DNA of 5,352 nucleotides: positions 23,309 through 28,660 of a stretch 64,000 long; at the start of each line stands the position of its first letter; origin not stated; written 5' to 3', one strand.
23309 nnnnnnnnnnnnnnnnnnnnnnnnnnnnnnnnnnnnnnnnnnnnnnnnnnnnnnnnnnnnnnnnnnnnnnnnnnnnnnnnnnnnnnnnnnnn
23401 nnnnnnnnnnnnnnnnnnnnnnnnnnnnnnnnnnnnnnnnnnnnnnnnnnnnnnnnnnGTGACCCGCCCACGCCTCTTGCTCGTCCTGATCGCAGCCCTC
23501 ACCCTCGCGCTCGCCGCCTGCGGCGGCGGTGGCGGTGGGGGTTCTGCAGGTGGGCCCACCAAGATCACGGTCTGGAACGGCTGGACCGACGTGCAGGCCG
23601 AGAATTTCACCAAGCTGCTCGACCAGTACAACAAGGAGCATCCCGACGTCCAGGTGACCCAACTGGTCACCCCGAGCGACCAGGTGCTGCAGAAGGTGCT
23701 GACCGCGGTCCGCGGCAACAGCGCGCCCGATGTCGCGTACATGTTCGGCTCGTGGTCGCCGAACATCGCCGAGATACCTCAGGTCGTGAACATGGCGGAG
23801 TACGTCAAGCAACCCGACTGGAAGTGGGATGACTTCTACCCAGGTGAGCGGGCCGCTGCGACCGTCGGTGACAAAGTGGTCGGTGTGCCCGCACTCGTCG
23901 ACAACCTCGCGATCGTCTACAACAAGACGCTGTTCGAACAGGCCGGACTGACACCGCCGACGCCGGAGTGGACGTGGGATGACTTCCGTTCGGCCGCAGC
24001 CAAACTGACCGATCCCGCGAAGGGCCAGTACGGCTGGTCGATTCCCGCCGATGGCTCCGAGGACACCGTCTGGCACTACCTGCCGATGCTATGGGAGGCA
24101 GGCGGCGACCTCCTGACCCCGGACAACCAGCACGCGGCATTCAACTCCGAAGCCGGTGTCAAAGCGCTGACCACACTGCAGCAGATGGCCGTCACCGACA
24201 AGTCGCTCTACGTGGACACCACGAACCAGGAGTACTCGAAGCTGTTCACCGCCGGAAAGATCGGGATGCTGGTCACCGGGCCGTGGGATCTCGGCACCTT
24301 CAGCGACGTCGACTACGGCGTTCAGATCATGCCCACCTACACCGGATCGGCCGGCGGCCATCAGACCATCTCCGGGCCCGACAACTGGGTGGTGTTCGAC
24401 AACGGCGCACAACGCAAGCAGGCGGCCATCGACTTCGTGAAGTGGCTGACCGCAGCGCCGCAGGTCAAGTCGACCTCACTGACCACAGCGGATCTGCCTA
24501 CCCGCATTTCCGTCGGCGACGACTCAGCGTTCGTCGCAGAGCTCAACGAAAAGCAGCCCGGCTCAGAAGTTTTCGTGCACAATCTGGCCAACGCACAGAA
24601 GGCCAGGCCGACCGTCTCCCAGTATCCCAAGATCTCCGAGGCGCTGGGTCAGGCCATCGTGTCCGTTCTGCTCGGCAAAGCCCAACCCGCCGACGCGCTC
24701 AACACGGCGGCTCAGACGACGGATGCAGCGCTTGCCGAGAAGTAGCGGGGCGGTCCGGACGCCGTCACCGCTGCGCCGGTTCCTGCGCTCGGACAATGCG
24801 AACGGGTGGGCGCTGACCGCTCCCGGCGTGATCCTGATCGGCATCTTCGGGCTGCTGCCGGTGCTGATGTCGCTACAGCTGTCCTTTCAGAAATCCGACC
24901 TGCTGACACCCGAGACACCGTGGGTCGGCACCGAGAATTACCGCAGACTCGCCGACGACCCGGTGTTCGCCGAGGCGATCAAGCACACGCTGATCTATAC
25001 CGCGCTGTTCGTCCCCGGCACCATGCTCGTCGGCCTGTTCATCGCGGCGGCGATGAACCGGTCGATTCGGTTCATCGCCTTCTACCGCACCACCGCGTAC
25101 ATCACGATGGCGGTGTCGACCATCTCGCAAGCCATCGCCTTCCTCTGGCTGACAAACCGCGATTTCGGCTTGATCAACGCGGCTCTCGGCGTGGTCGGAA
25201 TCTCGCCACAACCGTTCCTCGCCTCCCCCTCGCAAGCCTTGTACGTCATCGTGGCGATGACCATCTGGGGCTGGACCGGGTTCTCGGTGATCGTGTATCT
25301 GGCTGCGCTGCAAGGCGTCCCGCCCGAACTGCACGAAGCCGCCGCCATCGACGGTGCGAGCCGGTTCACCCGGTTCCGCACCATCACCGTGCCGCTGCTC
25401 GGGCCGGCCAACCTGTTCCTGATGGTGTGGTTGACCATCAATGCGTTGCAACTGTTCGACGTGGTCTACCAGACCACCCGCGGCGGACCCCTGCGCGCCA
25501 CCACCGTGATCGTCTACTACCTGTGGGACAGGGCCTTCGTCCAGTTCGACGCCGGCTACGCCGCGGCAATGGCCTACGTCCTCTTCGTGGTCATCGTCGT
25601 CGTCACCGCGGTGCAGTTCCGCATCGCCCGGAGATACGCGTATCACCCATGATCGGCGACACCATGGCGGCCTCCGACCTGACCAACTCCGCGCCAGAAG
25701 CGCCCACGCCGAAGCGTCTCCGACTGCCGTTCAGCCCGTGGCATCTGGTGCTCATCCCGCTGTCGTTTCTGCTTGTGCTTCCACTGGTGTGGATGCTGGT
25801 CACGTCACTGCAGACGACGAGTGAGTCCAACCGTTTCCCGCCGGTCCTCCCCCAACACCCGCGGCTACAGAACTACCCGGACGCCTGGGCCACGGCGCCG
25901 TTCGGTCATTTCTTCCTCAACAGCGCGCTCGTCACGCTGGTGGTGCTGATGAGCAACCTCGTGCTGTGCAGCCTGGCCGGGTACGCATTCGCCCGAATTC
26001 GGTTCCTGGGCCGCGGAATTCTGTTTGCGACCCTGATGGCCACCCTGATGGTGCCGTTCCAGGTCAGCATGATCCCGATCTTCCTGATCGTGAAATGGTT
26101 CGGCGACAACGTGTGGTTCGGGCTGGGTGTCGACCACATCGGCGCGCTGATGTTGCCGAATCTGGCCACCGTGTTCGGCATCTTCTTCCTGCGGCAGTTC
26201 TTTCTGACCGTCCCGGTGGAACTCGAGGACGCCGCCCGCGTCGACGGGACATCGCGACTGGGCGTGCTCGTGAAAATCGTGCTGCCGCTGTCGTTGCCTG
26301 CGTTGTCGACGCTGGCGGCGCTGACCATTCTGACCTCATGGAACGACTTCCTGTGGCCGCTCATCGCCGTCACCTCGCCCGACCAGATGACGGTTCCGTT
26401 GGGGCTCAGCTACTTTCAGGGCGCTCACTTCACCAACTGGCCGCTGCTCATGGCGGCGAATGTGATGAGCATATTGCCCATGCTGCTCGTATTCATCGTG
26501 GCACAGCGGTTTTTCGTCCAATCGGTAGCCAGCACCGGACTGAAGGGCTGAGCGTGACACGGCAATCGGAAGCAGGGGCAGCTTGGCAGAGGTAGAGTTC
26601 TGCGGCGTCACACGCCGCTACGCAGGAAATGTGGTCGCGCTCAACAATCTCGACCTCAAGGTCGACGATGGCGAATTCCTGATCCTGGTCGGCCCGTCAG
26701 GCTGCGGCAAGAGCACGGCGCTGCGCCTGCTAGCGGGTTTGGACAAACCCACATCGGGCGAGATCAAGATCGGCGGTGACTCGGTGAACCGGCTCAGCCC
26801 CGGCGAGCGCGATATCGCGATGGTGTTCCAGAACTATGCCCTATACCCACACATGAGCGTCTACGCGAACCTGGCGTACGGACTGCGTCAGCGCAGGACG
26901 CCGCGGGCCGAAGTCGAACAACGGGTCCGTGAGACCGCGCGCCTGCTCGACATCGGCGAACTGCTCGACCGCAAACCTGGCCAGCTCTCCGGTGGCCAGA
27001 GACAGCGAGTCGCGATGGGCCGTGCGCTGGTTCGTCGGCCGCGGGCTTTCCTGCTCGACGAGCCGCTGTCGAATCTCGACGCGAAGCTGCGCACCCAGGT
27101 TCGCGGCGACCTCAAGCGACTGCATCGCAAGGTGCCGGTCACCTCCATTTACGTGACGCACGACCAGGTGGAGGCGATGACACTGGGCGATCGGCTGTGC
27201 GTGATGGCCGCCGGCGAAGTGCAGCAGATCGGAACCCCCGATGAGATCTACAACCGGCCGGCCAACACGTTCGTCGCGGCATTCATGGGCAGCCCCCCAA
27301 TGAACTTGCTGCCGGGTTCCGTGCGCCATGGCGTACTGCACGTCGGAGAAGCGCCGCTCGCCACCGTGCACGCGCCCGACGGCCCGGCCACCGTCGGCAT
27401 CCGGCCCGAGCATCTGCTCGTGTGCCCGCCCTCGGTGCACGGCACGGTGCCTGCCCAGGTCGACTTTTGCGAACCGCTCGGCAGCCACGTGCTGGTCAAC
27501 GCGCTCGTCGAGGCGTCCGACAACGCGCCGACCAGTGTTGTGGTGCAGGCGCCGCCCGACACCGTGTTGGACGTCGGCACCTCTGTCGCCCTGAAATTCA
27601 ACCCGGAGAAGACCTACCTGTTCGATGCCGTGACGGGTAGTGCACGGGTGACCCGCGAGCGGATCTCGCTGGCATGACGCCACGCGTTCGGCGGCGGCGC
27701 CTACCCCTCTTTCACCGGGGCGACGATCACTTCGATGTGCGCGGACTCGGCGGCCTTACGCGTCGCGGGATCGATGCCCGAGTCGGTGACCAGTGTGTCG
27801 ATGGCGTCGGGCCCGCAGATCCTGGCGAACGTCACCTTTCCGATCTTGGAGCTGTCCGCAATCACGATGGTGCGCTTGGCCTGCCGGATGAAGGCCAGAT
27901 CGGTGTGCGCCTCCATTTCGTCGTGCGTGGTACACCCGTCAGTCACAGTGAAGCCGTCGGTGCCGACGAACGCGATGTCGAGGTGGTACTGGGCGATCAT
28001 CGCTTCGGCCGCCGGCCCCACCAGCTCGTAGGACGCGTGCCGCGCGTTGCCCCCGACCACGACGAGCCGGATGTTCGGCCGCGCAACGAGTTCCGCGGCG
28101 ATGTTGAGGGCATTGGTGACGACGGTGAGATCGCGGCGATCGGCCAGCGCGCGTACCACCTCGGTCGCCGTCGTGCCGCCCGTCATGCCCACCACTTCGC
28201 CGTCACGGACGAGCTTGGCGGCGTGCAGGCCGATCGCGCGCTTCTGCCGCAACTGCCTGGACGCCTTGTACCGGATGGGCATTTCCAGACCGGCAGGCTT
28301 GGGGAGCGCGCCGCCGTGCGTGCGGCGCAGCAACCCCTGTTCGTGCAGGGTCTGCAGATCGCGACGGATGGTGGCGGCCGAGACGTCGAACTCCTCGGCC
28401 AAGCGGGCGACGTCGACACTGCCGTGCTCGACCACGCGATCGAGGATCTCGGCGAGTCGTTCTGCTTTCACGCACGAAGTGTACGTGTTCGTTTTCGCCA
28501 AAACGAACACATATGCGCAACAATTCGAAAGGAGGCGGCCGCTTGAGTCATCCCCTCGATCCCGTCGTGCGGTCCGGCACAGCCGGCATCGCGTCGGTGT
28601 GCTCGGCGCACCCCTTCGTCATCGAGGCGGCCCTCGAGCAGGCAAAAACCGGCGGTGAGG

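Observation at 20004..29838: Self-contained alpha-galactoside locus implying a galactose-6-P -> tagatose-6-P -> fructose-6-P route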

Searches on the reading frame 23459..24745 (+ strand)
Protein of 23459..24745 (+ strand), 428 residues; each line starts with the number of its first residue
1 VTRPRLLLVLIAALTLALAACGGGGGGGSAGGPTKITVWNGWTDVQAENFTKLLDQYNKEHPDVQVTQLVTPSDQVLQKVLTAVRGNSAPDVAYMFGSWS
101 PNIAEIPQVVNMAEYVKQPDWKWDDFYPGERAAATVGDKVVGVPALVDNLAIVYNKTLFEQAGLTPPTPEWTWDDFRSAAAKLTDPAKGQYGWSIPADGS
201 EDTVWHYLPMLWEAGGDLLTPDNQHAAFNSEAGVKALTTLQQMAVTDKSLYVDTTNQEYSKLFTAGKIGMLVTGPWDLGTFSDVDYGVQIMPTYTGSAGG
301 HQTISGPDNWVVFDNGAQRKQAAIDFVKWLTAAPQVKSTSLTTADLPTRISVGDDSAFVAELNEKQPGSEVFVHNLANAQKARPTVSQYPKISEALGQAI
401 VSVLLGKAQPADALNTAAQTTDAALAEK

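Call 23: search_solved_structures(query=window:23459-24745:+, max_evalue=1e-8)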
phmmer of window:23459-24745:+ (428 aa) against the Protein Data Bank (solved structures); distinct sequences matched with E-value up to 1e-8: 64 (the best 60 are shown).
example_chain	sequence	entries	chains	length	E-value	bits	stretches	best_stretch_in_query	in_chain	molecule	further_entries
7bvt_A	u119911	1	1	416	1.1e-49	173.1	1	29-425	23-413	Hypothetical sugar ABC-transporter sugar binding protein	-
5ci5_A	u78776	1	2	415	6.1e-36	127.8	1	36-425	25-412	Extracellular solute-binding protein family 1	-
8art_A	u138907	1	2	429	5.5e-35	124.7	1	8-416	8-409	Putative secreted maltose-binding protein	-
4qrz_A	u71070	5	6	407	3.5e-33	118.7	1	35-420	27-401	ABC-TYPE SUGAR TRANSPORTER | ABC transporter, substrate binding protein (Sugar)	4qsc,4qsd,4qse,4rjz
3jzj_A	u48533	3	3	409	5.4e-28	101.6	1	35-420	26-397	Acarbose/maltose binding protein GacH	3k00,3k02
5f7v_A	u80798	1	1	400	6.3e-28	101.4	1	25-418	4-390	Lmo0181 protein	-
3k01_A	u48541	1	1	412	8.7e-28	101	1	36-420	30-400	Acarbose/maltose binding protein GacH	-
4r9f_A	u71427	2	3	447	9.2e-24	87.7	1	8-417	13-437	MBP1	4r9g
9xf5_A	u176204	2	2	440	9.2e-22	81.1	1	33-424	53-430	ABC transporter substrate-binding protein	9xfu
5ysb_A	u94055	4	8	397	9.6e-20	74.4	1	39-423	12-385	Lin1841 protein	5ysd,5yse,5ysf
6dtq_A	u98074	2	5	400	9.9e-20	74.4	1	34-419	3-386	maltose-binding protein MalE3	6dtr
4g68_B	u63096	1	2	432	1.8e-19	73.6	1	31-283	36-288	ABC transporter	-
4g68_A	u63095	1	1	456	2e-19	73.4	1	31-283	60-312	ABC transporter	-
6rjy_A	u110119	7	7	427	8.7e-19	71.3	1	50-357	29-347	Arabino-oligosaccharids-binding protein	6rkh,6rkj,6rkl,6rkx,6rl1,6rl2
7x0i_A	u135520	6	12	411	1.8e-17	67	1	35-348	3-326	CbpB | CpbB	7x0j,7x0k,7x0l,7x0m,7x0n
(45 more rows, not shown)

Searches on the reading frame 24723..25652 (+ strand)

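Call 3: search_protein_families(library=pfam, proteins=[window:24723-25652:+])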
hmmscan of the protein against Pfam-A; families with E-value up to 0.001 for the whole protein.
window:24723-25652:+ (309 aa): 1 family
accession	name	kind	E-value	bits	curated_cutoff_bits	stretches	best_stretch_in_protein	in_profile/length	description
PF00528.27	BPD_transp_1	-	5.9e-18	65.7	26.4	1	102-305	3-182/184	Binding-protein-dependent transport system inner membrane component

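Call 4: search_protein_families(library=ncbifam, proteins=[window:24723-25652:+])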
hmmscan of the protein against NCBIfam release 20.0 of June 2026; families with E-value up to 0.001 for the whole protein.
window:24723-25652:+ (309 aa): 6 families
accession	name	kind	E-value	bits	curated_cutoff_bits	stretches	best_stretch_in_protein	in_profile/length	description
NF007852.0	PRK10561.1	equivalog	2.6e-41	142.4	335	1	28-303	14-289/295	sn-glycerol-3-phosphate ABC transporter permease UgpA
NF040931.1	ABC_arch_GlcT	equivalog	1.7e-28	100.1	360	1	33-294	3-265/278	glucose ABC transporter permease GlcT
NF008232.0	PRK10999.1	equivalog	1.3e-20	73.6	392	1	65-303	262-516/520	maltose ABC transporter permease MalF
NF011624.0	PRK15050.1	equivalog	8.6e-08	31.6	247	1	22-303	18-287/297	2-aminoethylphosphonate ABC transporter permease subunit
NF007047.0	PRK09500.1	equivalog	1.8e-06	27.7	326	1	37-296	12-249/257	spermidine/putrescine ABC transporter permease PotC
NF007044.0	PRK09497.1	equivalog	5e-06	26.2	348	1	40-303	20-276/285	spermidine/putrescine ABC transporter permease PotB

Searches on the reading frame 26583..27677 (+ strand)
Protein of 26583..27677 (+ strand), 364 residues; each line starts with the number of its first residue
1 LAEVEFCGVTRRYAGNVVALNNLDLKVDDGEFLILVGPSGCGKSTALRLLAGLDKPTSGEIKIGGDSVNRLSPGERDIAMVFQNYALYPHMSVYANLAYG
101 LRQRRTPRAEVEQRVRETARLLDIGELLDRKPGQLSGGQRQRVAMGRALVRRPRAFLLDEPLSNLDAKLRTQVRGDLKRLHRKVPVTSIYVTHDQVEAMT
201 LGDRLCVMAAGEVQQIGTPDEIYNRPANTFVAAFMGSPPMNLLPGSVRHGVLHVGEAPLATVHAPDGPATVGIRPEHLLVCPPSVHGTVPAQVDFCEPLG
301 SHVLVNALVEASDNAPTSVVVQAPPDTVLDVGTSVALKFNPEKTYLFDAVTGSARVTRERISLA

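Call 3: search_protein_families(library=pfam, proteins=[window:26583-27677:+])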
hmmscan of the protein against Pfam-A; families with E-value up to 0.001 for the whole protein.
window:26583-27677:+ (364 aa): 6 families
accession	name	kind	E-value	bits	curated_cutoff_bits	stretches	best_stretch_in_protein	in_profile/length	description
PF00005.33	ABC_tran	-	1.8e-33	116.5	25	1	20-162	1-136/137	ABC transporter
PF08402.16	TOBE_2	-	1.4e-09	38.4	21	1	271-347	1-76/76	TOBE domain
PF17912.7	OB_MalK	-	1.8e-07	32.4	27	1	236-278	1-53/53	MalK OB fold domain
PF17850.7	CysA_C_terminal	-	1.6e-05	25.8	29.7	1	241-278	1-41/43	CysA C-terminal regulatory domain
PF13304.12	AAA_21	-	5.1e-05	23.9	27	0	33-53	2-22/304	AAA domain, putative AbiEii toxin, Type IV TA system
PF03215.21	Rad17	-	0.00051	20.5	23.8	1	29-52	44-67/186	Rad17 P-loop domain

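Call 4: search_protein_families(library=ncbifam, proteins=[window:26583-27677:+])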
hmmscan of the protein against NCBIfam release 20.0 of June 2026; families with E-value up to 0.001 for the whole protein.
window:26583-27677:+ (364 aa): 186 families (the best 25 are shown)
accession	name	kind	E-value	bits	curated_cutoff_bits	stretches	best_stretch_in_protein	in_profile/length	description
NF008653.0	PRK11650.1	subfamily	6.6e-136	453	432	1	1-353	1-353/357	sn-glycerol-3-phosphate ABC transporter ATP-binding protein UgpC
NF008233.0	PRK11000.1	equivalog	3.2e-105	352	568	1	1-349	1-355/369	maltose/maltodextrin ABC transporter ATP-binding protein MalK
TIGR03265.1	PhnT2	equivalog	1.5e-96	323.7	457.7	1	11-344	11-349/353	putative 2-aminoethylphosphonate ABC transporter ATP-binding protein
NF006987.0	PRK09452.1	equivalog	2.2e-92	309.7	482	1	4-247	18-258/378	spermidine/putrescine ABC transporter ATP-binding protein PotA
NF040933.2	ABC_arch_GlcV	equivalog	9.5e-92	307.6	450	1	9-347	8-357/357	glucose ABC transporter ATP-binding protein GlcV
TIGR01187.1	potA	subfamily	2.3e-87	293.1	355.6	1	35-238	1-204/325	polyamine ABC transporter ATP-binding protein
NF008513.0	PRK11432.1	equivalog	5.8e-87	291.8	496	1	5-279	8-284/351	ferric ABC transporter ATP-binding protein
NF043075.1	MMSYN1_0197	equivalog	1.7e-86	290.2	550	1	5-238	4-236/341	spermidine/putrescine ABC transporter ATP-binding protein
TIGR03258.1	PhnT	equivalog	9.4e-82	274.9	499.15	1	11-346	16-356/359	2-aminoethylphosphonate ABC transport system ATP-binding subunit PhnT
NF040840.2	tungstate_WtpC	equivalog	1.3e-80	271.3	440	1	19-286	15-284/347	tungstate ABC transporter ATP-binding protein WtpC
TIGR00968.1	3a0106s01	subfamily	1.5e-80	270.1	342.75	1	9-237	6-233/237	sulfate ABC transporter ATP-binding protein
NF008621.0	PRK11607.1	equivalog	1.4e-74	251.2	613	1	5-245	21-258/377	putrescine ABC transporter ATP-binding subunit PotG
NF008105.0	PRK10851.1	equivalog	2.3e-74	250.3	502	1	12-322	10-325/362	sulfate/thiosulfate ABC transporter ATP-binding protein CysA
TIGR01186.1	proV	subfamily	9.3e-68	229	326.6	1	14-237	3-232/363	betaine/proline/choline family ABC transporter ATP-binding protein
TIGR02142.1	modC_ABC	equivalog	9.8e-55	186.2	285.05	1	23-227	16-224/353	molybdenum ABC transporter ATP-binding protein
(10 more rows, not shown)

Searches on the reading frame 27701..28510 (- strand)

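Call 5: search_protein_families(library=pfam, proteins=[window:27701-28510:-])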
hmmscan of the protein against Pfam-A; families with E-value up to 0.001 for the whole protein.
window:27701-28510:- (269 aa): 13 families
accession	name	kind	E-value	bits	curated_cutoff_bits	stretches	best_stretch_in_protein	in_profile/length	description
PF00455.28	DeoRC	-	5.7e-50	169.8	31.8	1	86-244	2-160/160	DeoR C terminal sensor domain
PF08220.18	HTH_DeoR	-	1.8e-19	69.6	21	1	18-68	1-51/57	DeoR-like helix-turn-helix domain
PF08279.18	HTH_11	-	5.8e-07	29.7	25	1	18-59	1-43/55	HTH domain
PF19187.6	HTH_PafC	-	1.2e-06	28.8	32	1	17-66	4-53/115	PafC helix-turn-helix domain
PF09339.16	HTH_IclR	-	6.5e-06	26.3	22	1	17-63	3-50/52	IclR helix-turn-helix domain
PF00392.27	GntR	-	9.1e-06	25.7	27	1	22-67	13-60/64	Bacterial regulatory proteins, gntR family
PF25213.1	HVO_A0261_N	-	1.3e-05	25.4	35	1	14-66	8-59/86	HVO_A0261 N-terminal domain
PF01325.25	Fe_dep_repress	-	0.00014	22.5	26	1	27-64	18-55/60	Iron dependent repressor, N-terminal DNA binding domain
PF12802.13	MarR_2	-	0.00014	22.4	27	1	22-64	10-53/61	MarR family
PF12840.13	HTH_20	-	0.00047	20.5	27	0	22-63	9-50/51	Helix-turn-helix domain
PF01047.28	MarR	-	0.00056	20.2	24.6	0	21-65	7-51/59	MarR family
PF06969.22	HemN_C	-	0.00063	20.2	24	0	32-75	21-65/67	HemN C-terminal domain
PF01978.25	TrmB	-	0.00066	19.9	25.6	0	25-83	16-64/68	Sugar-specific transcriptional regulator TrmB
